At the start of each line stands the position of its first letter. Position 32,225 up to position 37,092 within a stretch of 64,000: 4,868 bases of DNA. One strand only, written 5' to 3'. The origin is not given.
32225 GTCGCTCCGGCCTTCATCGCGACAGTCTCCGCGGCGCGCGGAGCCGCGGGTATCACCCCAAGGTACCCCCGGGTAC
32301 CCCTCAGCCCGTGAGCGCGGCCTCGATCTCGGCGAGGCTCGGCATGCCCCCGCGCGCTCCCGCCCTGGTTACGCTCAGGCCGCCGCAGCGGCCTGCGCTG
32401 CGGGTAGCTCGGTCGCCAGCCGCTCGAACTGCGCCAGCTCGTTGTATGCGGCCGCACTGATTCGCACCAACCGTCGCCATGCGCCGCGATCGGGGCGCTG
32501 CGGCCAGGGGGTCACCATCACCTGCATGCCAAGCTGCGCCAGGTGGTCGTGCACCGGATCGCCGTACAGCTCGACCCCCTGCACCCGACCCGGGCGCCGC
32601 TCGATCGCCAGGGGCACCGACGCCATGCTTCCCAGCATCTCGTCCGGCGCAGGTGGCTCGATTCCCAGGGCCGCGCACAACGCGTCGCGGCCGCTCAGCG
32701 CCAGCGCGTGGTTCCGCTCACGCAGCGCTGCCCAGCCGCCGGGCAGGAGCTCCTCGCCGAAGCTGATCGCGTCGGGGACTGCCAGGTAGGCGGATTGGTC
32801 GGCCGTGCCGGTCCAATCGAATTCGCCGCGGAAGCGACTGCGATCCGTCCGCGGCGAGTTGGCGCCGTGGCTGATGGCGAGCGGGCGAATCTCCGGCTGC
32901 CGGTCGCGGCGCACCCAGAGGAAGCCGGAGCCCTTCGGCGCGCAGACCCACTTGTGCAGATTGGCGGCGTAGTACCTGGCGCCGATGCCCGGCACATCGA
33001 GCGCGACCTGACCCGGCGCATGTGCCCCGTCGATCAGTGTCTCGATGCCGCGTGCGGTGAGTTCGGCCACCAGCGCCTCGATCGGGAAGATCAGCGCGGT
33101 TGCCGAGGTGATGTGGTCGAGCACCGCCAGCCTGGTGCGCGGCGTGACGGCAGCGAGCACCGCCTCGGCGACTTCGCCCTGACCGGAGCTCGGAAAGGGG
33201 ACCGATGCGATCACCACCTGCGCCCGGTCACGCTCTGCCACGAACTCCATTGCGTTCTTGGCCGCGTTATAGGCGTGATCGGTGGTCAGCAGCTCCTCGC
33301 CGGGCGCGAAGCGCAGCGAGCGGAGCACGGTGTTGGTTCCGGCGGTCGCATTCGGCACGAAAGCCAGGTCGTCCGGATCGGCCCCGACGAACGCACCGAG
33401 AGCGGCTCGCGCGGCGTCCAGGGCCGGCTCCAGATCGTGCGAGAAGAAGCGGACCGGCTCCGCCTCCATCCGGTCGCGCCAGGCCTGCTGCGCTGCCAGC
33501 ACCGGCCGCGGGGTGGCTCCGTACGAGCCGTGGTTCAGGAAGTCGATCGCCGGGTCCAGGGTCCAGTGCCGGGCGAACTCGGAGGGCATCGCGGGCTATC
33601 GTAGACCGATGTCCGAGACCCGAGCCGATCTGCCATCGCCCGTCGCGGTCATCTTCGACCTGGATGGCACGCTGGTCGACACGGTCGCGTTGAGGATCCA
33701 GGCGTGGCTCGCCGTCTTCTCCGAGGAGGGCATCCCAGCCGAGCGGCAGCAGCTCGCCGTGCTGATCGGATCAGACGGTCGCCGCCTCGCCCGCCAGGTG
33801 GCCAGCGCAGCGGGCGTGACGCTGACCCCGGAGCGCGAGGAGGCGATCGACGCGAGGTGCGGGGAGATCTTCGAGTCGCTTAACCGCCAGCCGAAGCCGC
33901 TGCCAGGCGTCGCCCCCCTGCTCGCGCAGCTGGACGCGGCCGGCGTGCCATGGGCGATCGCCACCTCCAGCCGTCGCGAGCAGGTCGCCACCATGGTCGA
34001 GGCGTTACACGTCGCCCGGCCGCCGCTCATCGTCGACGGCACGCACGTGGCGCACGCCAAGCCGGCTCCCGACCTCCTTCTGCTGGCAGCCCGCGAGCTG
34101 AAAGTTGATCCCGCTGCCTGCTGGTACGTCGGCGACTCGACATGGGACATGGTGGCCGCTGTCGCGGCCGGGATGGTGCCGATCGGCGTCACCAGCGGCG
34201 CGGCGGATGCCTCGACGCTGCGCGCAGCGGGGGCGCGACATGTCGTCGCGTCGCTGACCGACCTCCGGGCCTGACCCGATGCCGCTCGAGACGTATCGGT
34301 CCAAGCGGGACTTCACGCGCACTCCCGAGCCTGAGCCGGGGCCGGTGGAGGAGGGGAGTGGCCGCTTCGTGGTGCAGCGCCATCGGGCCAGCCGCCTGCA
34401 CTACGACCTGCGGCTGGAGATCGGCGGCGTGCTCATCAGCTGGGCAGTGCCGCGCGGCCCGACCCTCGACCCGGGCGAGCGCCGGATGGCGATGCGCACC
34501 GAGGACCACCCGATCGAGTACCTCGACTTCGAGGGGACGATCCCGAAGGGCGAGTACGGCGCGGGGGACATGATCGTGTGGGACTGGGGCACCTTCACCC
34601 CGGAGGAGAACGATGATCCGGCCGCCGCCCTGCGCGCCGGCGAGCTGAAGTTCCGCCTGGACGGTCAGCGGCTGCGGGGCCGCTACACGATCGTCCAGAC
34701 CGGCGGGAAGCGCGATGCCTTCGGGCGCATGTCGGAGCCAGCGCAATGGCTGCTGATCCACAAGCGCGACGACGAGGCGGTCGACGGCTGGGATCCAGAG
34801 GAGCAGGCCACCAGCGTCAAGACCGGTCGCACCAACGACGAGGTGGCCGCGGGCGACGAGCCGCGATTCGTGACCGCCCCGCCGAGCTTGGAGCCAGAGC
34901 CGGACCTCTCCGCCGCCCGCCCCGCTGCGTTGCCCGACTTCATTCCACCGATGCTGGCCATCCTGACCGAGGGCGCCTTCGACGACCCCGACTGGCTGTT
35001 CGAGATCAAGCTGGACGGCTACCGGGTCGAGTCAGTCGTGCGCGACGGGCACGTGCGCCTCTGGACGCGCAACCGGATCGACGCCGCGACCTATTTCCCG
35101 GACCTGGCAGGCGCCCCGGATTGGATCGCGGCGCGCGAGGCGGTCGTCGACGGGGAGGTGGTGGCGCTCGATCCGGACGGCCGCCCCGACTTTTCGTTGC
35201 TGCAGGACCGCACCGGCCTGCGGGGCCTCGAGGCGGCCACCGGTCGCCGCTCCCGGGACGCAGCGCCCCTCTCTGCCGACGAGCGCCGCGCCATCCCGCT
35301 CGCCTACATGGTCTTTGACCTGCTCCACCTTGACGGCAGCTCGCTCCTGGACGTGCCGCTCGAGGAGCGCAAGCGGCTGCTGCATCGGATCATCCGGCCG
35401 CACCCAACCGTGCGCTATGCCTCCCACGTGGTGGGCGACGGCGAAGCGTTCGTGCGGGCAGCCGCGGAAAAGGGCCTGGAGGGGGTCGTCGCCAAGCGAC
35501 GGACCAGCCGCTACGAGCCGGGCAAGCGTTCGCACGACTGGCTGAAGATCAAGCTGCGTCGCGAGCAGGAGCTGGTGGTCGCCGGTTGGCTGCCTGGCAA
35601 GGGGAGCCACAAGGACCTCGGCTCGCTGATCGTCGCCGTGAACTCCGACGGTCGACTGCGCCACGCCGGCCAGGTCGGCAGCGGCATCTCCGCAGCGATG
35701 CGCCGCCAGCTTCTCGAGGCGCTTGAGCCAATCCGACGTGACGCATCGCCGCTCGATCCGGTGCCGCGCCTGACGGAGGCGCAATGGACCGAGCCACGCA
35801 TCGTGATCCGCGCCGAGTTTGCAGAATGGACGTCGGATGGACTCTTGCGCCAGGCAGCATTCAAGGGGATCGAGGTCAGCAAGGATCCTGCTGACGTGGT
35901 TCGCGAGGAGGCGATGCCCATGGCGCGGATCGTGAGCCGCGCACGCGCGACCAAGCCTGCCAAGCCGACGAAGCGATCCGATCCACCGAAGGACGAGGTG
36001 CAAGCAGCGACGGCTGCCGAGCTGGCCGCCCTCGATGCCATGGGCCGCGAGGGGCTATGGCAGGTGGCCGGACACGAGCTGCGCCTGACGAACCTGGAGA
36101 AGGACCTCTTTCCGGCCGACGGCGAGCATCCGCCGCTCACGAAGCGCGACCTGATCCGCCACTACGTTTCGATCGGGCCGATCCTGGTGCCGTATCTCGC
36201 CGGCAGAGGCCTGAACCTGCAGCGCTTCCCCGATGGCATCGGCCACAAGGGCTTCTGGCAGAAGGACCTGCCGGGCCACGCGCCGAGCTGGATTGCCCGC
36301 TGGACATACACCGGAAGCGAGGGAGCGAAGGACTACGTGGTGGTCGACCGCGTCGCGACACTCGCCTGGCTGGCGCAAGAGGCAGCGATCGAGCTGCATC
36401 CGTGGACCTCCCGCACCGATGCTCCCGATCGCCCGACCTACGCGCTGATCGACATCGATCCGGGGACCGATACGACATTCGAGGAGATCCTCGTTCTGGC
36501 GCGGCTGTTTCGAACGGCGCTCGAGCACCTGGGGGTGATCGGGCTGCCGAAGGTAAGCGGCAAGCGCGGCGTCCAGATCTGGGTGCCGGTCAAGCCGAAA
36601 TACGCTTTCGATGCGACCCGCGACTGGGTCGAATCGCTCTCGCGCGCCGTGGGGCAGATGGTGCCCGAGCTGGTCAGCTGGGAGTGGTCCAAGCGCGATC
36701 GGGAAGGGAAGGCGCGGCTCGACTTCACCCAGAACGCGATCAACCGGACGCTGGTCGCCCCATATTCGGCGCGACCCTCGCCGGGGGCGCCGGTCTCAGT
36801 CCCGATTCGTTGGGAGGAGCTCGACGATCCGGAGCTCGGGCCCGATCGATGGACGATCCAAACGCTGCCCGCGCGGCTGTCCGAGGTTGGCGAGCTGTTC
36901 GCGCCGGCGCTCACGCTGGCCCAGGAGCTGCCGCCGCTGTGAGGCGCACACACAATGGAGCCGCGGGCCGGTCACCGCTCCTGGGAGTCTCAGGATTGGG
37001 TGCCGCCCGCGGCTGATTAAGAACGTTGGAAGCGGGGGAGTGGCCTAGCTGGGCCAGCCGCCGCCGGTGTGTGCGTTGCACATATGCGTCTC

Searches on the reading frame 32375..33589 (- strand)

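Call 10: search_protein_families(library=pfam, proteins=[window:32375-33589:-], max_evalue=0.001)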
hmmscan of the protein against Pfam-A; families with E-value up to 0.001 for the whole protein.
window:32375-33589:- (404 aa): 1 family
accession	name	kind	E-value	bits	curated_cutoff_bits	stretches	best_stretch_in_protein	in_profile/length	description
PF00266.25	Aminotran_5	-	1.9e-24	86.8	21.5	1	26-245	11-233/371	Aminotransferase class-V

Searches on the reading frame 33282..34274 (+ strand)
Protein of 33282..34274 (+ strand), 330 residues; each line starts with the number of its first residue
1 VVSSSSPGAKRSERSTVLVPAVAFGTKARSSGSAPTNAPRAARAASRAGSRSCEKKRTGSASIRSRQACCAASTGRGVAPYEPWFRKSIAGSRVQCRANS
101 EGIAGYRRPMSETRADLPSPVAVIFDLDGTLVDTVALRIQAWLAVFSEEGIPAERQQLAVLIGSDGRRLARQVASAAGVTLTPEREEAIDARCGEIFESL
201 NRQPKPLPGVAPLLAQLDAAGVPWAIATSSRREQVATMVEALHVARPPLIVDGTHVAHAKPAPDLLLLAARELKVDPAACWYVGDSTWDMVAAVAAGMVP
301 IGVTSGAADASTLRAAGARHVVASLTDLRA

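Call 102: search_protein_families(library=pfam, proteins=[window:33282-34274:+], max_evalue=0.01)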
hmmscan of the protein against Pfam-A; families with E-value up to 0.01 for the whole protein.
window:33282-34274:+ (330 aa): 4 families
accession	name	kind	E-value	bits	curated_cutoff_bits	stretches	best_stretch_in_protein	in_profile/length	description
PF13419.12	HAD_2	-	5.6e-31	108.5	23.8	1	123-303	1-178/178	Haloacid dehalogenase-like hydrolase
PF00702.32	Hydrolase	-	2.3e-26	93.8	26.4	1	122-297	3-191/191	haloacid dehalogenase-like hydrolase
PF13242.12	Hydrolase_like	-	3.8e-12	46.4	22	1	259-328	3-75/75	HAD-hyrolase-like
PF12710.13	HAD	-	6.2e-11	43.5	27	1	123-290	1-185/189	haloacid dehalogenase-like hydrolase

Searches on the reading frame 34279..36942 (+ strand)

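Call 10: search_protein_families(library=pfam, proteins=[window:34279-36942:+], max_evalue=0.001)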
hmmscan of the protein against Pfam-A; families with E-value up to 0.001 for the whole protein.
window:34279-36942:+ (887 aa): 5 families
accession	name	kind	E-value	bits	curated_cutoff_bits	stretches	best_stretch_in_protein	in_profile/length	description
PF21686.3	LigD_Prim-Pol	-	3.1e-80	269.8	27.4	1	621-874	1-254/254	LigD, primase-polymerase domain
PF13298.12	LigD_N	-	1.4e-41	141.4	31.1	1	33-139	1-106/107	DNA Ligase D 3'-phosphoesterase domain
PF01068.26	DNA_ligase_A_M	-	1.9e-33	116.3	26.2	1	225-425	2-204/204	ATP dependent DNA ligase domain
PF04679.21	DNA_ligase_A_C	-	3.3e-20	72.7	27.5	1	445-531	3-90/94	ATP dependent DNA ligase C terminal region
PF01896.25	DNA_primase_S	-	3.3e-05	24.7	26.8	0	725-845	2-163/163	DNA primase small subunit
